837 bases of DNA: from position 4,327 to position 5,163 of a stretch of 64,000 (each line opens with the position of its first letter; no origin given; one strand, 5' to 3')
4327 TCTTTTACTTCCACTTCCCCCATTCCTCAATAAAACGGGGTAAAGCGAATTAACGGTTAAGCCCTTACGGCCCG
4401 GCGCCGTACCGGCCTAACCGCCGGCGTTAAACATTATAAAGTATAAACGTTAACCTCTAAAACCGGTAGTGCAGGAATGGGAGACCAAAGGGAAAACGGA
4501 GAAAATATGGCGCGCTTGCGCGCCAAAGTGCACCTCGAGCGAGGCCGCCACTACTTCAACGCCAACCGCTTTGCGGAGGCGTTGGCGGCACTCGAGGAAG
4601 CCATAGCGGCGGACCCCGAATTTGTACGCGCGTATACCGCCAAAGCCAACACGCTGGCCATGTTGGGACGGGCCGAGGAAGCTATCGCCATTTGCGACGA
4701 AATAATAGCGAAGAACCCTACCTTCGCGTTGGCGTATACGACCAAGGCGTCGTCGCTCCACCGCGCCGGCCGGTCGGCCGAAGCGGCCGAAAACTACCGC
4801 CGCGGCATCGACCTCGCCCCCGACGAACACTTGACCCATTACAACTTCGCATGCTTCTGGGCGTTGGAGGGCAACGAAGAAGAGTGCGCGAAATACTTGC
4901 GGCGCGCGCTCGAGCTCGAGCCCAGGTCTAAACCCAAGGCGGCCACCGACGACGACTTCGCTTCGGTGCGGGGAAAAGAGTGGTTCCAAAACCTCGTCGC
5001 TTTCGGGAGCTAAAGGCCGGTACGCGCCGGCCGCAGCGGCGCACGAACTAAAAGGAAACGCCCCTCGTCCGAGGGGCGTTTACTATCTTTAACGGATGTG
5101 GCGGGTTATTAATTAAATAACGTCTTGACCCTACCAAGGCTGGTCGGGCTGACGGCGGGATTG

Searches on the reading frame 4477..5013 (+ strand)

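Call 85: search_protein_families(library=pfam, proteins=[window:4477-5013:+], max_evalue=0.001)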
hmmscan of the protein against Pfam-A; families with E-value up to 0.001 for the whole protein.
window:4477-5013:+ (178 aa): 18 families
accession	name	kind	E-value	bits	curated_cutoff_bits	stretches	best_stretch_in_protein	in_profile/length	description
PF07719.23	TPR_2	-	1.2e-19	69.2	27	1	16-48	1-33/34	Tetratricopeptide repeat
PF00515.34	TPR_1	-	1.5e-17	63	27.8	1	16-49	1-34/34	Tetratricopeptide repeat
PF13428.12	TPR_14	-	1.1e-14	53.9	23.5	2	18-58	3-43/44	Tetratricopeptide repeat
PF13181.12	TPR_8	-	1.3e-14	53.5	25.7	0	86-116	3-33/34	Tetratricopeptide repeat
PF13432.12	TPR_16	-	1.5e-14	54.5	32.7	1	20-81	1-62/65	Tetratricopeptide repeat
PF13431.12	TPR_17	-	1.9e-14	53.1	24.4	2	39-71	2-34/34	Tetratricopeptide repeat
PF14559.12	TPR_19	-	3.1e-12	47.1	25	1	29-90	4-65/68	Tetratricopeptide repeat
PF13414.12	TPR_11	-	1.8e-09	37.5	26.8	1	23-64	1-42/42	TPR repeat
PF13174.12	TPR_6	-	7.4e-07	29.9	26.3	0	57-81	7-31/33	Tetratricopeptide repeat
PF07721.20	TPR_4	-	3.6e-06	27.5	27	0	18-41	3-26/26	Tetratricopeptide repeat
PF25062.1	ARM_TT21_N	-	1.1e-05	25.8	40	0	39-92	159-210/222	Tetratricopeptide repeat protein 21 N-terminal ARM repeat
PF13424.12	TPR_12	-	1.5e-05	25.5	30.1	0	51-114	4-75/77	Tetratricopeptide repeat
PF12569.14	NatA_aux_su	-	1.5e-05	24.6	33.3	0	24-75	200-251/515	N-terminal acetyltransferase A, auxiliary subunit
PF03704.23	BTAD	-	1.7e-05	25.6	22.1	1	48-112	60-124/146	Bacterial transcriptional activator domain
PF13371.12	TPR_9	-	1.8e-05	25.1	35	0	21-56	34-69/73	Tetratricopeptide repeat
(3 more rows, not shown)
